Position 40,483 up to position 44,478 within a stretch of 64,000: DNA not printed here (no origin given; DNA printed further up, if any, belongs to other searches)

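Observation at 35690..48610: Surface-protein cassette locus: one promoter-bearing SLH/Ig/FG-GAP gene plus three silent partial paralogs sharing kb-scale identical direct and inverted repeats, suggesting recombinational surface variation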

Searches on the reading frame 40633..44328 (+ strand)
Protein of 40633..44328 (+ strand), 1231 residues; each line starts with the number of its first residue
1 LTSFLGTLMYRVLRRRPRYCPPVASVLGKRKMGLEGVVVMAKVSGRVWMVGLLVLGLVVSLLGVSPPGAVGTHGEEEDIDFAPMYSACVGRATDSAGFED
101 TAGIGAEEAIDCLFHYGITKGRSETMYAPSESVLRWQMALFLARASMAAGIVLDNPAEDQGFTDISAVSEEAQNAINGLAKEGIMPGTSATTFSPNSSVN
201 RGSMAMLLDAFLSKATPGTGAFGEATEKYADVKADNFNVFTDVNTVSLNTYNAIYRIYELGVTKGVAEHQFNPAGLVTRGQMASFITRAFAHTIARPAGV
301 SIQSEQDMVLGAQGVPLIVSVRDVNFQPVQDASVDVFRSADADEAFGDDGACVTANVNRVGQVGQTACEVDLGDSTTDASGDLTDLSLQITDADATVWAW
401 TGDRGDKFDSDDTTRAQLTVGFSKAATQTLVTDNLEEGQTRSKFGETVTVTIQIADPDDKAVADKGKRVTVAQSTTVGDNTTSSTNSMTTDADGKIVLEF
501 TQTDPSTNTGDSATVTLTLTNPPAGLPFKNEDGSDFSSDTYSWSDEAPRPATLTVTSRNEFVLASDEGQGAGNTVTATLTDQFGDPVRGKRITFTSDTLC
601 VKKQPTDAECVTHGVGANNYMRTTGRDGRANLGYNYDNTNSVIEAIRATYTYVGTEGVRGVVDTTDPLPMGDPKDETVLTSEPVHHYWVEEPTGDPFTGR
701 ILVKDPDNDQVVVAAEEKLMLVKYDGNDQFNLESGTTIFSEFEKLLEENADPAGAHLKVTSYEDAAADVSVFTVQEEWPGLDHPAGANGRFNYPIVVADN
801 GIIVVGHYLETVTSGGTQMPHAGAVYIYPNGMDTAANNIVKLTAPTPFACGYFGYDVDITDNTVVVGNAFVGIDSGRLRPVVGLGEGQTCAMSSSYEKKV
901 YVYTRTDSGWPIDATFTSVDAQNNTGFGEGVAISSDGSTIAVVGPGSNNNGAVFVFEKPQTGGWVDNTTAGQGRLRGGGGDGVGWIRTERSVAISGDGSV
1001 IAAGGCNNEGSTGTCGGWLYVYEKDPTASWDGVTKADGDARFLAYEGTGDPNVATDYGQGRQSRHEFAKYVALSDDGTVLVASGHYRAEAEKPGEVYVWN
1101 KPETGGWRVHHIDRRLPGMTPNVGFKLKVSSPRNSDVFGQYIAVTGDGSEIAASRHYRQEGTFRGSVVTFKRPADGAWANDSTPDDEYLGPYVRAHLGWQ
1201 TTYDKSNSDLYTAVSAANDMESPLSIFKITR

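Call 5: search_protein_families(library=pfam, proteins=[window:40633-44328:+], max_evalue=0.01)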
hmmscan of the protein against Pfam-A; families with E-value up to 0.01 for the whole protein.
window:40633-44328:+ (1231 aa): 3 families
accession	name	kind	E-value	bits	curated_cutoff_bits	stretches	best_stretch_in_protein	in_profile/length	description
PF00395.25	SLH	-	1.4e-21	76.6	20.8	2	162-205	2-44/44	S-layer homology domain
PF14312.12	FG-GAP_2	-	3.8e-11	43.4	23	2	840-869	5-34/49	FG-GAP repeat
PF02369.22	Big_1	-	0.00035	21.1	34.9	1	571-599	17-45/93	Bacterial Ig-like domain (group 1)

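Call 13: find_homologous_proteins(query=window:40750-44325:+)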
Query window:40750-44325:+ (1192 aa): 664 proteins with E <= 0.001 among 8000 candidates; the best 120 are listed.
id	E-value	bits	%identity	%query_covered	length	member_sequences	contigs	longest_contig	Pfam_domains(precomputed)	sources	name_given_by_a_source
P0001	0.0e+0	2165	99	80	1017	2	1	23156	PF14312.13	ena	-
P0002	0.0e+0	1694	71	97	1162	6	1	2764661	PF14312.13,PF00395.26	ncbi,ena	-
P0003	0.0e+0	1644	70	96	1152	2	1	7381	PF14312.13,PF00395.26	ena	-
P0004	0.0e+0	1622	69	96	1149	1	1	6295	PF14312.13,PF00395.26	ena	-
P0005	0.0e+0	1580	65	100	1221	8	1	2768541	PF14312.13,PF00395.26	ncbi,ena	-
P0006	0.0e+0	1557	64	100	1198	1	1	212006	PF14312.13,PF00395.26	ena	-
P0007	0.0e+0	1517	63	100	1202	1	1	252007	PF14312.13,PF00395.26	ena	-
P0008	0.0e+0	1506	62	100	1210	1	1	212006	PF14312.13,PF00395.26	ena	-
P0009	0.0e+0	1497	62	100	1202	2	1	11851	PF14312.13,PF00395.26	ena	-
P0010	0.0e+0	1475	62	100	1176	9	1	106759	PF14312.13,PF00395.26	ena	-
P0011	0.0e+0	1468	61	100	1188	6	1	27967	PF14312.13,PF00395.26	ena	-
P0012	0.0e+0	1384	57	100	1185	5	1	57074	PF14312.13,PF00395.26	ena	-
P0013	0.0e+0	1364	58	99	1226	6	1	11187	PF14312.13,PF00395.26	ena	-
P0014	0.0e+0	1328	56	100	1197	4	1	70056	PF14312.13,PF00395.26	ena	-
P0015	0.0e+0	1328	56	100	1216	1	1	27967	PF00395.26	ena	-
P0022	0.0e+0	1249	54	100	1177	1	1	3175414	PF14312.13,PF00395.26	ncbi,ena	-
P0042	1.6e-277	942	46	100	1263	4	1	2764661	PF14312.13,PF00395.26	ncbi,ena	-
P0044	5.1e-275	934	45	100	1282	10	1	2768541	PF14312.13,PF00395.26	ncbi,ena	-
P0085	1.8e-177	611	37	94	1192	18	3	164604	PF00395.26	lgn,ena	-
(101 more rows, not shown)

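Call 15: find_encoding_contigs(protein=P0002, flank=10000, max_places=6)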
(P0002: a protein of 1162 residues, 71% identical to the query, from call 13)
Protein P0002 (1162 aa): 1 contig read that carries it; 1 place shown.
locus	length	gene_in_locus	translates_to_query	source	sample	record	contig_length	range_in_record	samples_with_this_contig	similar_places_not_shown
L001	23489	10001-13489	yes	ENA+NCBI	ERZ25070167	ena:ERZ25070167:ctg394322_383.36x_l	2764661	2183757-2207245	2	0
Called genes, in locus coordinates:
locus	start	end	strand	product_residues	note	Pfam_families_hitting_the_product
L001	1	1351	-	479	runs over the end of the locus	-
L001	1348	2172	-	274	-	PF00753:Lactamase_B, PF17778:WHD_BLACT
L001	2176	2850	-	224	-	PF00293:NUDIX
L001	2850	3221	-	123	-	PF04186:FxsA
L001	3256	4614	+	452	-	PF03841:SelA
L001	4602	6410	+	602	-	PF00009:GTP_EFTU, PF01926:MMR_HSR1 (weak), PF03144:GTP_EFTU_D2 (weak), PF25461:Beta-barrel_SelB, PF09106:WHD_2nd_SelB (weak), PF09107:WHD_3rd_SelB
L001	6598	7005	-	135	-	PF13542:HTH_Tnp_ISL3 (weak)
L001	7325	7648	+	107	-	-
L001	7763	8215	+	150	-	PF13683:rve_3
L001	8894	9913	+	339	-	PF01548:DEDD_Tnp_IS110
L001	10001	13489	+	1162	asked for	PF00395:SLH, PF14312:FG-GAP_2 (weak)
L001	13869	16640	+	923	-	PF10101:DUF2339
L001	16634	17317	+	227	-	PF00072:Response_reg, PF00486:Trans_reg_C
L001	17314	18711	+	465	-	PF00672:HAMP, PF00512:HisKA, PF02518:HATPase_c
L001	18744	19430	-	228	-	-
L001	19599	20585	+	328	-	PF00619:CARD (faint), PF10925:DUF2680 (faint)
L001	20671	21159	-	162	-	PF00075:RNase_H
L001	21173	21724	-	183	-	PF00440:TetR_N, PF16925:TetR_C_13 (faint), PF17932:TetR_C_24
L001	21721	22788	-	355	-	PF00970:FAD_binding_6, PF00175:NAD_binding_1, PF00111:Fer2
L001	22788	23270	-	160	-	PF01883:FeS_assembly_P, PF23451:Zn_ribbon_PaaD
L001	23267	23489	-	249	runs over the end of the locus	PF05138:PaaA_PaaC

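Call 16: find_encoding_contigs(protein=P0001, flank=10000, max_places=6)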
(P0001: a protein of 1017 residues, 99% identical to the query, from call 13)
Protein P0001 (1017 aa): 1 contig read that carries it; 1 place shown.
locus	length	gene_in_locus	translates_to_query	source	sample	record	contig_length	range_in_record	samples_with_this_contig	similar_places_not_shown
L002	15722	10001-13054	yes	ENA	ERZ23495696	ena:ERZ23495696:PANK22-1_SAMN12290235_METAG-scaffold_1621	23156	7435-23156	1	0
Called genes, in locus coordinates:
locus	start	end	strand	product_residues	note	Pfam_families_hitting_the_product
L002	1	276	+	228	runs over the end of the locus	-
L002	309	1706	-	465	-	PF00672:HAMP, PF00512:HisKA, PF02518:HATPase_c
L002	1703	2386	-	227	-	PF00072:Response_reg, PF00486:Trans_reg_C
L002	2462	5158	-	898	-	PF10101:DUF2339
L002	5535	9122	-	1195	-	PF00395:SLH, PF14312:FG-GAP_2 (weak)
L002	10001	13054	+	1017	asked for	PF14312:FG-GAP_2 (faint)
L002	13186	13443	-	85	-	PF09107:WHD_3rd_SelB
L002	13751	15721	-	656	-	?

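Call 17: find_related_loci(query=window:40750-44325:+, collection=genome_contigs, flank=10000)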
Query window:40750-44325:+ (1192 aa) in genome_contigs; peptide patterns used: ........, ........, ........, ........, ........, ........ (x = any residue, [..] = any of these).
42 stretches matched a pattern, but none encodes a relative of the query by tblastn (E <= 1e-3).

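Call 20: list_cluster_members(proteins=[P0002, P0005, P0022])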
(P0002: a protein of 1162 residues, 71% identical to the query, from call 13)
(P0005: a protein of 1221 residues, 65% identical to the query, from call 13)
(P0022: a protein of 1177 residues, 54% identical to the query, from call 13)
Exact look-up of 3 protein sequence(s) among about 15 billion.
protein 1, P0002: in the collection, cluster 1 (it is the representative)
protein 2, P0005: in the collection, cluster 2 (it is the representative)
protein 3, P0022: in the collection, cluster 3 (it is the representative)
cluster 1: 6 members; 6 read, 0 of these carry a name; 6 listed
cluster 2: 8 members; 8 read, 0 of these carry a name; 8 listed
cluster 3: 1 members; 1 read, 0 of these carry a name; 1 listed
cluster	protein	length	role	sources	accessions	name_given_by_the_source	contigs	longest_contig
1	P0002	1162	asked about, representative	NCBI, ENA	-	-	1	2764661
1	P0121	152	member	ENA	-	-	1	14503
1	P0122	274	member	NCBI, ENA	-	-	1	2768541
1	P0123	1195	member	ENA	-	-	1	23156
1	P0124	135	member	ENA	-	-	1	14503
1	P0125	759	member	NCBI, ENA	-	-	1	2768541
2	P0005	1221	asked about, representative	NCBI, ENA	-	-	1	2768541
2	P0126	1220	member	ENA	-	-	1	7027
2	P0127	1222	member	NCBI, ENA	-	-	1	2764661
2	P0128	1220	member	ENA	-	-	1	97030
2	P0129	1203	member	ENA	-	-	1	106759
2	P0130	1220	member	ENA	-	-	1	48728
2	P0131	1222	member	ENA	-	-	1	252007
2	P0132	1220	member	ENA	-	-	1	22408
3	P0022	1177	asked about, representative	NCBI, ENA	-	-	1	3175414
